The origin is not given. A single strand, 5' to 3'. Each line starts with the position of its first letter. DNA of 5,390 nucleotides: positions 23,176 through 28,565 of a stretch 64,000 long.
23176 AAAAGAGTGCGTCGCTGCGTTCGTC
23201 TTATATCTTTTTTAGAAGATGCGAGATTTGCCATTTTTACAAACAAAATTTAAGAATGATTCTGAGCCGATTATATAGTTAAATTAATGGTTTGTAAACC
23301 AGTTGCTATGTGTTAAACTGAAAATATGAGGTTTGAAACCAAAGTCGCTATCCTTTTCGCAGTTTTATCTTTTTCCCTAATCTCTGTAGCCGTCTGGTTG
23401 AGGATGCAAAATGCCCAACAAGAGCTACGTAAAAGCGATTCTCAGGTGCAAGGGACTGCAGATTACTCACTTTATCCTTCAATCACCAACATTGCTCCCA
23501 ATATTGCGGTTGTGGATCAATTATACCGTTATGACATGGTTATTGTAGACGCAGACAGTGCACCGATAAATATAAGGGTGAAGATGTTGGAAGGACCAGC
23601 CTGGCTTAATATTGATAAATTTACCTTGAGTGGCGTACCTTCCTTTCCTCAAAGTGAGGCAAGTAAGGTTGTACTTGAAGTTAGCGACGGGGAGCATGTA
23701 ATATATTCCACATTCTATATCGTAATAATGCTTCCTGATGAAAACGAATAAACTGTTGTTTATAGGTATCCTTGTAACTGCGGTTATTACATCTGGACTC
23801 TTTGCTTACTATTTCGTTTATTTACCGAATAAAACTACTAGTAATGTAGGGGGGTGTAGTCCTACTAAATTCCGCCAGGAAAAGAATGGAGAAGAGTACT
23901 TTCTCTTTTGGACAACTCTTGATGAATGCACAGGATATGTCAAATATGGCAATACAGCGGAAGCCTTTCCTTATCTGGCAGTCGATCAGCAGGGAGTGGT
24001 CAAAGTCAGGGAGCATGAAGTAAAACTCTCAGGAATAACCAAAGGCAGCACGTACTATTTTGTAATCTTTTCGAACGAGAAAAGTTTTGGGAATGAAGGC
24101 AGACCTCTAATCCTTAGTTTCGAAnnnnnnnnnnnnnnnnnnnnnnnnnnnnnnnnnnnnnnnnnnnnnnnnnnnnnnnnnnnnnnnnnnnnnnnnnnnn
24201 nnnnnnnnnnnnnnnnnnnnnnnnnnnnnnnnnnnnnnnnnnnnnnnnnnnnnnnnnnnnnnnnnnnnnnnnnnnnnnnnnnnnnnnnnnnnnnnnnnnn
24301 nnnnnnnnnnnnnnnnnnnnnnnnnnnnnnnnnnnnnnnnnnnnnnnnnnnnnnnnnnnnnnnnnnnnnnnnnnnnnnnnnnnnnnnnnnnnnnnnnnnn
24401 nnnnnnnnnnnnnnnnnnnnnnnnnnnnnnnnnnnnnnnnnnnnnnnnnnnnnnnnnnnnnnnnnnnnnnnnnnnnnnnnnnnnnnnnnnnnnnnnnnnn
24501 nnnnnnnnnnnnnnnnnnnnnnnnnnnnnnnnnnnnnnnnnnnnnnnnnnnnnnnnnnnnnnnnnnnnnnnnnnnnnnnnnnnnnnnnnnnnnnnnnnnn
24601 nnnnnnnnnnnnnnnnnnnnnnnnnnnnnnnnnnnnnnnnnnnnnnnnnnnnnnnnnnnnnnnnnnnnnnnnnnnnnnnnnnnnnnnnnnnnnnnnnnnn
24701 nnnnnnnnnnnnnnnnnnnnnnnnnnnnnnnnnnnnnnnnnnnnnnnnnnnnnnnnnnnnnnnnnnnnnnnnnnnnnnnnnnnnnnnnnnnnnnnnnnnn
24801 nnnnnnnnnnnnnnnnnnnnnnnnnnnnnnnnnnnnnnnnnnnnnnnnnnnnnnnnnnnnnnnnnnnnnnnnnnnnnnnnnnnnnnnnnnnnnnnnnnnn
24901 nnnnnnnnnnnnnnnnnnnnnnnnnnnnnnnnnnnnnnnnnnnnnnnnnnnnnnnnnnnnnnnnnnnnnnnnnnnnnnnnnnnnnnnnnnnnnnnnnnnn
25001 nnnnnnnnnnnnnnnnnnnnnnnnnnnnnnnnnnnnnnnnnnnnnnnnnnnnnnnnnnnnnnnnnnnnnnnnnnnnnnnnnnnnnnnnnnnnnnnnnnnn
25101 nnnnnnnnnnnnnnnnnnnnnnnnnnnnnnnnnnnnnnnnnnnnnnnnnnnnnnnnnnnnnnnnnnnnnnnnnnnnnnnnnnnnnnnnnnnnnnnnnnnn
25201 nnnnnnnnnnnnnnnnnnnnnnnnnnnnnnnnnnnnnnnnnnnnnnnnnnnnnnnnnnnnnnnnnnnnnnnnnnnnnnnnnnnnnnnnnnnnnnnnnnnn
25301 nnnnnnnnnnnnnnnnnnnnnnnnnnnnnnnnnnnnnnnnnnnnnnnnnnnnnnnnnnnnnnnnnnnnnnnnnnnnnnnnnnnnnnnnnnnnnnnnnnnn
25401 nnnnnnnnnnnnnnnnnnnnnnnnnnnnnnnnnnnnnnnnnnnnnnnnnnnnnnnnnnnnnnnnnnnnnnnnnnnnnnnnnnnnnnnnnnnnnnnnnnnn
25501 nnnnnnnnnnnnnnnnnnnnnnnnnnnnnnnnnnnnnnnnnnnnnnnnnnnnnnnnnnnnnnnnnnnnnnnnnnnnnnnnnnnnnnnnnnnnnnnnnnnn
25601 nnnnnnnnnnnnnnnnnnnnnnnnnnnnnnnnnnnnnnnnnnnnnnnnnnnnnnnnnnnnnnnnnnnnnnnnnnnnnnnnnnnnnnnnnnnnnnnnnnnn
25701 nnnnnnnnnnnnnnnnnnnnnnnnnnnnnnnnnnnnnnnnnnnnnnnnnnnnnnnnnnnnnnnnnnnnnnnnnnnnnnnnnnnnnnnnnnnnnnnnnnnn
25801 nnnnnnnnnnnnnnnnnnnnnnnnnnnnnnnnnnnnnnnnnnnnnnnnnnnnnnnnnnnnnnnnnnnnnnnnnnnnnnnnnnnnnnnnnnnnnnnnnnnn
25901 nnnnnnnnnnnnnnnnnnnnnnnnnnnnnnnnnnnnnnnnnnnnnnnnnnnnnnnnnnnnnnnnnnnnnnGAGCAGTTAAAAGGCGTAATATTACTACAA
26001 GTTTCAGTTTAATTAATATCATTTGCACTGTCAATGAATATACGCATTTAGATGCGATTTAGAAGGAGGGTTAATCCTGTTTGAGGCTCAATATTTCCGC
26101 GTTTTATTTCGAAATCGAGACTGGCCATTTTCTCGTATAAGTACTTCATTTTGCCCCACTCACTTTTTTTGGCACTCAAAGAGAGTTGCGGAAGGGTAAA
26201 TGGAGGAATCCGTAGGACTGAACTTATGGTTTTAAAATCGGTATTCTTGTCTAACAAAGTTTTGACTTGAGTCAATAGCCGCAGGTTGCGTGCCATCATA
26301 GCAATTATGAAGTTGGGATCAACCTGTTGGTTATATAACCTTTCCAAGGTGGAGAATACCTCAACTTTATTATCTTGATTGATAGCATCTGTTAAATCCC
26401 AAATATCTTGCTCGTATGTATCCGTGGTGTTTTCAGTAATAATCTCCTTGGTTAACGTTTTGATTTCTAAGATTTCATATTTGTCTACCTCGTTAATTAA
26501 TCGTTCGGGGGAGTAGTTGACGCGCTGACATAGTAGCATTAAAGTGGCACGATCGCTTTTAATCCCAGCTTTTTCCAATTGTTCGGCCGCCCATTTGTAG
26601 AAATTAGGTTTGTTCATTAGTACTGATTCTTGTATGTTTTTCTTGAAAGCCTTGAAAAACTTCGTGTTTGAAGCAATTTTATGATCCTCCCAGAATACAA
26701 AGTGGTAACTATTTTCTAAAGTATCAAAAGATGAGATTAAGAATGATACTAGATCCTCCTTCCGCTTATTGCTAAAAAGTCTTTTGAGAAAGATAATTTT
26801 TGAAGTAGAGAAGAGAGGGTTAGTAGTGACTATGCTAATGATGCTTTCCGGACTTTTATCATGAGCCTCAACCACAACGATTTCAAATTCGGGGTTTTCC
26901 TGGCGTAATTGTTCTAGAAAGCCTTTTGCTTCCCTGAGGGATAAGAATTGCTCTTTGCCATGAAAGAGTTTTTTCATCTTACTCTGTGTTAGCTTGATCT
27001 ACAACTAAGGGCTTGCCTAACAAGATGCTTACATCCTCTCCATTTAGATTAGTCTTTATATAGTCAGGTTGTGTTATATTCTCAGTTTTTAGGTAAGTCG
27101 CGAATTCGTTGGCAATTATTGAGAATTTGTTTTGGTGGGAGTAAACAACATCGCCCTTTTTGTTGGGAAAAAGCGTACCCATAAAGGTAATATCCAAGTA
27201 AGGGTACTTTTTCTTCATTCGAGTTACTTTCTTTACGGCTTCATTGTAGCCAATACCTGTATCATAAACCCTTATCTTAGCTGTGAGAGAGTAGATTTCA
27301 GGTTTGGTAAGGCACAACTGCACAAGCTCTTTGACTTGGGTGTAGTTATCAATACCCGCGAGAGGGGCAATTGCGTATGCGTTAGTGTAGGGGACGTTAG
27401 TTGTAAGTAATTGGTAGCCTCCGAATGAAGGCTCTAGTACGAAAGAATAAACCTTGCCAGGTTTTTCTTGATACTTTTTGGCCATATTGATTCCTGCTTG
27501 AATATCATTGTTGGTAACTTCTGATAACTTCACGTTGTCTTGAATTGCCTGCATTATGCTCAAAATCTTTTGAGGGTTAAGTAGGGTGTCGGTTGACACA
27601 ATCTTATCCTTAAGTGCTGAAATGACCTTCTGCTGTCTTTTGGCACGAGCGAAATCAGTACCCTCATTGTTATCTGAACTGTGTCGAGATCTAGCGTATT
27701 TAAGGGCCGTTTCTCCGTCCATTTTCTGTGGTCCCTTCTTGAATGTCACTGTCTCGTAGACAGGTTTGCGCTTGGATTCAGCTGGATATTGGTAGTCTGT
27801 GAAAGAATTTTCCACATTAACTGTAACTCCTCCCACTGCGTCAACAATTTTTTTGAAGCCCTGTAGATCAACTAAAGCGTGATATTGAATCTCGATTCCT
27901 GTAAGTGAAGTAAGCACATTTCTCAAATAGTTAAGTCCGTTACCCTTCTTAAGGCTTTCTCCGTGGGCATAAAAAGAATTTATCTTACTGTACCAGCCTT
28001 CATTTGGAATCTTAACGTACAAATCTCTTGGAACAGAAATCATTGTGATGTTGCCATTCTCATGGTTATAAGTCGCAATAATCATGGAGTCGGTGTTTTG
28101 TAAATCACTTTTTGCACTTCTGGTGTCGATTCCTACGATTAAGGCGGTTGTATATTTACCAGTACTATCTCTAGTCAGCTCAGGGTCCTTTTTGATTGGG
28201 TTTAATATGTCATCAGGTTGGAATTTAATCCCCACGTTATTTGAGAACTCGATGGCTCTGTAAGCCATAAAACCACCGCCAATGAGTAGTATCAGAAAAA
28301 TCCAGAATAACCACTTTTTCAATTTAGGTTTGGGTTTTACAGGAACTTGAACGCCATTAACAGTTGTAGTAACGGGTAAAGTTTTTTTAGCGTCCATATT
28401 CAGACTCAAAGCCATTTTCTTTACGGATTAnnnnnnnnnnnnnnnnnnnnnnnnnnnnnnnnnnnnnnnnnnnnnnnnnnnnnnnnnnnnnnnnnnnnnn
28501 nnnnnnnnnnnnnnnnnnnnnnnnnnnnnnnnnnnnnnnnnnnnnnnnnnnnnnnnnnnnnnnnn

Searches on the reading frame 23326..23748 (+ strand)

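Call 40: search_protein_families(library=pfam, proteins=[window:23326-23748:+], max_evalue=0.01)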
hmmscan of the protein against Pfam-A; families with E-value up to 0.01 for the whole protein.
window:23326-23748:+ (141 aa): 1 family
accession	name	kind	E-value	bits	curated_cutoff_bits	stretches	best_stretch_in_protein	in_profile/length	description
PF09608.15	Alph_Pro_TM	-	0.0053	17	24.5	1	70-118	38-87/227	Putative transmembrane protein (Alph_Pro_TM)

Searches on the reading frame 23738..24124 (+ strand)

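Call 7: search_protein_families(library=pfam, proteins=[window:23738-24124:+], max_evalue=0.01)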
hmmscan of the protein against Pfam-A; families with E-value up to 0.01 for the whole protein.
window:23738-24124:+ (129 aa): 1 family
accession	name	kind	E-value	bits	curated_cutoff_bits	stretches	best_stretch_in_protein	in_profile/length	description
PF16656.11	Pur_ac_phosph_N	-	0.0041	18.1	30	1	56-114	17-82/93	Purple acid Phosphatase, N-terminal domain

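Call 8: search_protein_families(library=ncbifam, proteins=[window:23738-24124:+], max_evalue=0.01)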
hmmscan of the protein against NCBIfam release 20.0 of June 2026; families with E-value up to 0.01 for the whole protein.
window:23738-24124:+ (129 aa): 0 families

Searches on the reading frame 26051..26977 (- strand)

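Call 7: search_protein_families(library=pfam, proteins=[window:26051-26977:-], max_evalue=0.01)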
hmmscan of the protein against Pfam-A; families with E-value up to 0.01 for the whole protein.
window:26051-26977:- (309 aa): 3 families
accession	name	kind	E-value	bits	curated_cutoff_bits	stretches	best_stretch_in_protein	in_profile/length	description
PF21694.2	DNA_pol3_delta_C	-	1.7e-21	76.9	27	1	189-307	1-119/121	DNA polymerase III delta subunit, C-terminal domain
PF06144.19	DNA_pol3_delta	-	1.8e-08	34.8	21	1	4-114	2-117/124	DNA polymerase III, delta subunit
PF12169.13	DNA_pol3_gamma3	-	0.0017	18.6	24.4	1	190-248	16-74/143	DNA polymerase III subunits gamma and tau domain III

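Call 8: search_protein_families(library=ncbifam, proteins=[window:26051-26977:-], max_evalue=0.01)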
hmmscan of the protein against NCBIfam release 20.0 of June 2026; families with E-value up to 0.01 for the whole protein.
window:26051-26977:- (309 aa): 2 families
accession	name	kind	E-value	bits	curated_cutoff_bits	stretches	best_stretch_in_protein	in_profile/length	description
TIGR01128.2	holA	equivalog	1.3e-55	189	80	1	4-308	3-315/316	DNA polymerase III subunit delta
TIGR02397.1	dnaX_nterm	equivalog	8.4e-05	22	250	1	132-242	187-297/355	DNA polymerase III subunit gamma/tau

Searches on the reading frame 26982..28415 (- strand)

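Call 40: search_protein_families(library=pfam, proteins=[window:26982-28415:-], max_evalue=0.01)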
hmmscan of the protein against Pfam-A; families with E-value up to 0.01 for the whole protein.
window:26982-28415:- (478 aa): 1 family
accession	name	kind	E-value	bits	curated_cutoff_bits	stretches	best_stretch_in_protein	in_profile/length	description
PF03816.19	LytR_cpsA_psr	-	3.7e-42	144.5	24.6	1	107-272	1-148/150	LytR_cpsA_psr family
